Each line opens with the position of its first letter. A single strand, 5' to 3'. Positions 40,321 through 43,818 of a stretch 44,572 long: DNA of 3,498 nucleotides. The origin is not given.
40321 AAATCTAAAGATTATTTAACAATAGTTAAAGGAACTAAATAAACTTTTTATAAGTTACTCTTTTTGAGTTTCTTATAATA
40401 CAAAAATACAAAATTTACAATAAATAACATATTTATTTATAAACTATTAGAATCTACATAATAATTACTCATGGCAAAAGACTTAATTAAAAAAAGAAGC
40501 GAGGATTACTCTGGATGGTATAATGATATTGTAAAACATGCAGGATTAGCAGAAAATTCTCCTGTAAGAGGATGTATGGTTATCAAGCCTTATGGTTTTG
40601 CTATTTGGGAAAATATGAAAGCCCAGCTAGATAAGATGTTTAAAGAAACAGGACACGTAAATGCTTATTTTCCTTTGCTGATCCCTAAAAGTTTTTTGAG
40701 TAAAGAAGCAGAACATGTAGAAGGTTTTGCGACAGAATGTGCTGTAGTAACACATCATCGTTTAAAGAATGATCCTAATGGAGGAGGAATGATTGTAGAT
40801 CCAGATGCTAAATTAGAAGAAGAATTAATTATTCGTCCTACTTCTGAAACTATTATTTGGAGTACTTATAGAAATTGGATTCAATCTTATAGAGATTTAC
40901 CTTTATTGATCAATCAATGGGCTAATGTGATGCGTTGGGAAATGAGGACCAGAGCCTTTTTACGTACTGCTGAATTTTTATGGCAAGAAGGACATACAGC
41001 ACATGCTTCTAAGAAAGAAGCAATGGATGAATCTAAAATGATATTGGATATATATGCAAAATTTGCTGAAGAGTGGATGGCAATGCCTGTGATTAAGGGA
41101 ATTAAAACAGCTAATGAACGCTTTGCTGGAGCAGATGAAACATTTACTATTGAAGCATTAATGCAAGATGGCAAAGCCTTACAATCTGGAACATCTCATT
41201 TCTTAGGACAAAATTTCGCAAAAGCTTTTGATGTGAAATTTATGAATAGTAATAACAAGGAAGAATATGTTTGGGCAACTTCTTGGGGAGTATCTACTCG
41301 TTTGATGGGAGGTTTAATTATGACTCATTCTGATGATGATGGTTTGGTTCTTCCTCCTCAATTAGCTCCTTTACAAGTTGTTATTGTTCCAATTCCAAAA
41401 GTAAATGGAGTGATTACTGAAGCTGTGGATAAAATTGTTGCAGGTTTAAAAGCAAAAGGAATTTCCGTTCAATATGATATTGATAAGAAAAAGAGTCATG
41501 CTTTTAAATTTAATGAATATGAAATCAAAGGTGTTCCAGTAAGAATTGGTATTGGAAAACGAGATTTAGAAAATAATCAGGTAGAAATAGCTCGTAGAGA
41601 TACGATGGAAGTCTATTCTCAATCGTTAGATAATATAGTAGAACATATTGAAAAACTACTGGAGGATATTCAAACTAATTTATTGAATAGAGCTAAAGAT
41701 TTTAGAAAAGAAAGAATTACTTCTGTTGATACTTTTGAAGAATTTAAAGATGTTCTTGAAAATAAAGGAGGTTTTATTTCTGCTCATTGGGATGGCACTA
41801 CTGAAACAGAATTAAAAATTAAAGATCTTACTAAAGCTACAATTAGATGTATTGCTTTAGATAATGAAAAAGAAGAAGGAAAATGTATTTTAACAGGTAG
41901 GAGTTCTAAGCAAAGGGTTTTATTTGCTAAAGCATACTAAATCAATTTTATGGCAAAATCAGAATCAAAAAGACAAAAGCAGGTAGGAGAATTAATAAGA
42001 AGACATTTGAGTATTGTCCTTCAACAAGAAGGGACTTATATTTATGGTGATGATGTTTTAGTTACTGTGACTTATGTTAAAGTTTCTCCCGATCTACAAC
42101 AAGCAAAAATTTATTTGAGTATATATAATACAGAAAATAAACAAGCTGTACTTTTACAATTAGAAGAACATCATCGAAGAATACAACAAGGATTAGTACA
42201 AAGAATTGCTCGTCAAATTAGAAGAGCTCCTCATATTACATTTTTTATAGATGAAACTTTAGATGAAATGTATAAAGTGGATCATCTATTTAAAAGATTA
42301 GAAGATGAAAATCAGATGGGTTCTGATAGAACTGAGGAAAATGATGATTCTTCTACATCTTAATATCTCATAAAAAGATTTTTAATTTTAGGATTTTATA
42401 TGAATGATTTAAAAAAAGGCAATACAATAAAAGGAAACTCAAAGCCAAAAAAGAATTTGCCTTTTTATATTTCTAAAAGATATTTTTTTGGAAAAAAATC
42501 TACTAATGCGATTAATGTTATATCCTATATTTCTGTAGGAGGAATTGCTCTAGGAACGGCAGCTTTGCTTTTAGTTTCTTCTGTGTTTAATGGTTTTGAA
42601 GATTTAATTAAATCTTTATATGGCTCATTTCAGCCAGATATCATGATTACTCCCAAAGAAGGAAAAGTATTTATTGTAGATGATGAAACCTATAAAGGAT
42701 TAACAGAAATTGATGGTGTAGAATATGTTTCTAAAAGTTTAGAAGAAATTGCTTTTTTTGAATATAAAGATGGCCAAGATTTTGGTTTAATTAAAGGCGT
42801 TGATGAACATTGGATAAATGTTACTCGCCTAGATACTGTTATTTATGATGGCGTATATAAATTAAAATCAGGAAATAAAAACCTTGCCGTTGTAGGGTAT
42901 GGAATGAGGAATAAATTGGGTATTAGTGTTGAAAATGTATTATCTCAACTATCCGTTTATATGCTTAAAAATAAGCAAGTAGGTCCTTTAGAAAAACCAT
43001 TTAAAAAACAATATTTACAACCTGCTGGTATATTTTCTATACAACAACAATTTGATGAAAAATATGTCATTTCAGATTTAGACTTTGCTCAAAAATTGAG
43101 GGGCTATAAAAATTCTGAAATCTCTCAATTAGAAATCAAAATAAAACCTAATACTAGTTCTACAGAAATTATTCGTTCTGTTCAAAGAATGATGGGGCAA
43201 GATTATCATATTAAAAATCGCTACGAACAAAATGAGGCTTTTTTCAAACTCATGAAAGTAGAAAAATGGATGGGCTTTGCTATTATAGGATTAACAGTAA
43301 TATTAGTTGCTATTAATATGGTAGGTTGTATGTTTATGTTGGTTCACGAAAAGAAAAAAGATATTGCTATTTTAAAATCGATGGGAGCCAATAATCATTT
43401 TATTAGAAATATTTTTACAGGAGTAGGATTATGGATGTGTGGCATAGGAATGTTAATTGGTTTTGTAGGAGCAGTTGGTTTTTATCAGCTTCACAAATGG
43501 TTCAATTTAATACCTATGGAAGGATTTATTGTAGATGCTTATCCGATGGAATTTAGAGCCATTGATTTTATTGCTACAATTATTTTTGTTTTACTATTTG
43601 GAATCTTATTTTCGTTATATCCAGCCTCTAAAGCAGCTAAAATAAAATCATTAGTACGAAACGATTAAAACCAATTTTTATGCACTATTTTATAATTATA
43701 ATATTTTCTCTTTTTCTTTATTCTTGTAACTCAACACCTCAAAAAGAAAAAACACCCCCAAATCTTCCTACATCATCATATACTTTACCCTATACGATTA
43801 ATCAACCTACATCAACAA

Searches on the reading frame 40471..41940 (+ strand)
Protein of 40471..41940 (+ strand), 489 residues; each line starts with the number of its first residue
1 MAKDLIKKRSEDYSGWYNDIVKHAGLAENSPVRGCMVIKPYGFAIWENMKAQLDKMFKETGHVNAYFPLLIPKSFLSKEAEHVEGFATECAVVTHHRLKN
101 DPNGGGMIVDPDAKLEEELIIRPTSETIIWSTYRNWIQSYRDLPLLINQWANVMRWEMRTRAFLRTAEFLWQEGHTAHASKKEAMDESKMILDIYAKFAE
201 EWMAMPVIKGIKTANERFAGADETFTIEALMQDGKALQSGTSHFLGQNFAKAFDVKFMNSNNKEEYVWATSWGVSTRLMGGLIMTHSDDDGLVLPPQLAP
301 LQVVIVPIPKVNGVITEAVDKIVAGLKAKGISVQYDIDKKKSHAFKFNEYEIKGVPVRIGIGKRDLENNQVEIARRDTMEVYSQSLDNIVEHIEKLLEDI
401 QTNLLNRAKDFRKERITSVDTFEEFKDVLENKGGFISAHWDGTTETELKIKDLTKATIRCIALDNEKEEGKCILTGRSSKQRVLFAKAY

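Call 79: search_protein_families(library=pfam, proteins=[window:40471-41940:+], max_evalue=0.001)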
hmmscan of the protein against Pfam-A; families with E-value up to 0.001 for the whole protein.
window:40471-41940:+ (489 aa): 3 families
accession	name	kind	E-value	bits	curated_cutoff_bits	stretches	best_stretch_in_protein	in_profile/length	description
PF09180.16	ProRS-C_1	-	4.3e-24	84.9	31.5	1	422-489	1-71/71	Prolyl-tRNA synthetase, C-terminal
PF00587.30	tRNA-synt_2b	-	8.4e-22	78.5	29.3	1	115-282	7-175/179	tRNA synthetase class II core domain (G, H, P, S and T)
PF03129.25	HGTP_anticodon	-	4e-17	62.6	21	1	302-395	1-93/94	Anticodon binding domain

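Call 100: find_homologous_proteins(query=window:40471-41940:+, max_evalue=1e-100)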
Query window:40471-41940:+ (489 aa): 8000 proteins with E <= 1e-100 among 8000 candidates; the best 120 are listed.
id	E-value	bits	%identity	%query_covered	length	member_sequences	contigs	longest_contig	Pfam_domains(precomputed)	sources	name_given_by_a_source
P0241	0.0e+0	1118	100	100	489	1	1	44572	PF03129.26,PF00587.31,PF09180.17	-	-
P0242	1.4e-277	939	83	100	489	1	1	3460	PF03129.26,PF00587.31,PF09180.17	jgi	jgi:prolyl-tRNA synthetase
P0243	2.9e-274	928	80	100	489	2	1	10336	PF03129.26,PF00587.31,PF09180.17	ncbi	-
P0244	5.3e-274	927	80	100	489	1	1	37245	PF03129.26,PF00587.31,PF09180.17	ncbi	-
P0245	4.8e-272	921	81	100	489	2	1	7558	PF03129.26,PF00587.31,PF09180.17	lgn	-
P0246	4.9e-272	921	79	100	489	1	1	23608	PF03129.26,PF00587.31,PF09180.17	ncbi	-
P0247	5.0e-271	918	81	99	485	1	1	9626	PF03129.26,PF00587.31,PF09180.17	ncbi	-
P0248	1.8e-268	909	79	100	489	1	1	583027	PF03129.26,PF00587.31,PF09180.17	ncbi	-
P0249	1.8e-267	906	80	100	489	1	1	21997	PF03129.26,PF00587.31,PF09180.17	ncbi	-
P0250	3.1e-265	899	-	-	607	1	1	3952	PF03129.26,PF00587.31,PF09180.17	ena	-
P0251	9.8e-265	897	78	100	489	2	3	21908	PF03129.26,PF00587.31,PF09180.17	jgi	jgi:prolyl-tRNA synthetase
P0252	1.7e-263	893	78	100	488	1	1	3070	PF03129.26,PF00587.31,PF09180.17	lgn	-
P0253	3.3e-263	892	78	100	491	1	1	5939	PF03129.26,PF00587.31,PF09180.17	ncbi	-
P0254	6.9e-263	891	78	100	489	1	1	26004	PF03129.26,PF00587.31,PF09180.17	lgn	-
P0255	1.4e-262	890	78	100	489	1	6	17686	PF03129.26,PF00587.31,PF09180.17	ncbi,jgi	ncbi:MAG: prolyl-tRNA synthetase [Maribacter sp.]|jgi:prolyl-tRNA synthetase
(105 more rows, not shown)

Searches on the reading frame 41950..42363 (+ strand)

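Call 79: search_protein_families(library=pfam, proteins=[window:41950-42363:+], max_evalue=0.001)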
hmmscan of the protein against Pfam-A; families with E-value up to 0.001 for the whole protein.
window:41950-42363:+ (137 aa): 1 family
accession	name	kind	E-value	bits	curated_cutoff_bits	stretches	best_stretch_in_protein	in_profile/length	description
PF02033.23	RBFA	-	7.2e-23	81.3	34.7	1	8-114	1-105/105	Ribosome-binding factor A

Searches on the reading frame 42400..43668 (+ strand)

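Call 79: search_protein_families(library=pfam, proteins=[window:42400-43668:+], max_evalue=0.001)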
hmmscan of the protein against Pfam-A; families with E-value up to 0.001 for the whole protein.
window:42400-43668:+ (422 aa): 2 families
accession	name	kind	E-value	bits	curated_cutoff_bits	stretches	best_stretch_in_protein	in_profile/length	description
PF02687.27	FtsX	-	2.4e-14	53.9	25.5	1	294-415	2-118/120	FtsX-like permease C-terminal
PF12704.14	MacB_PCD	-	3.7e-08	34.3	27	1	44-262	3-205/207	MacB-like periplasmic core domain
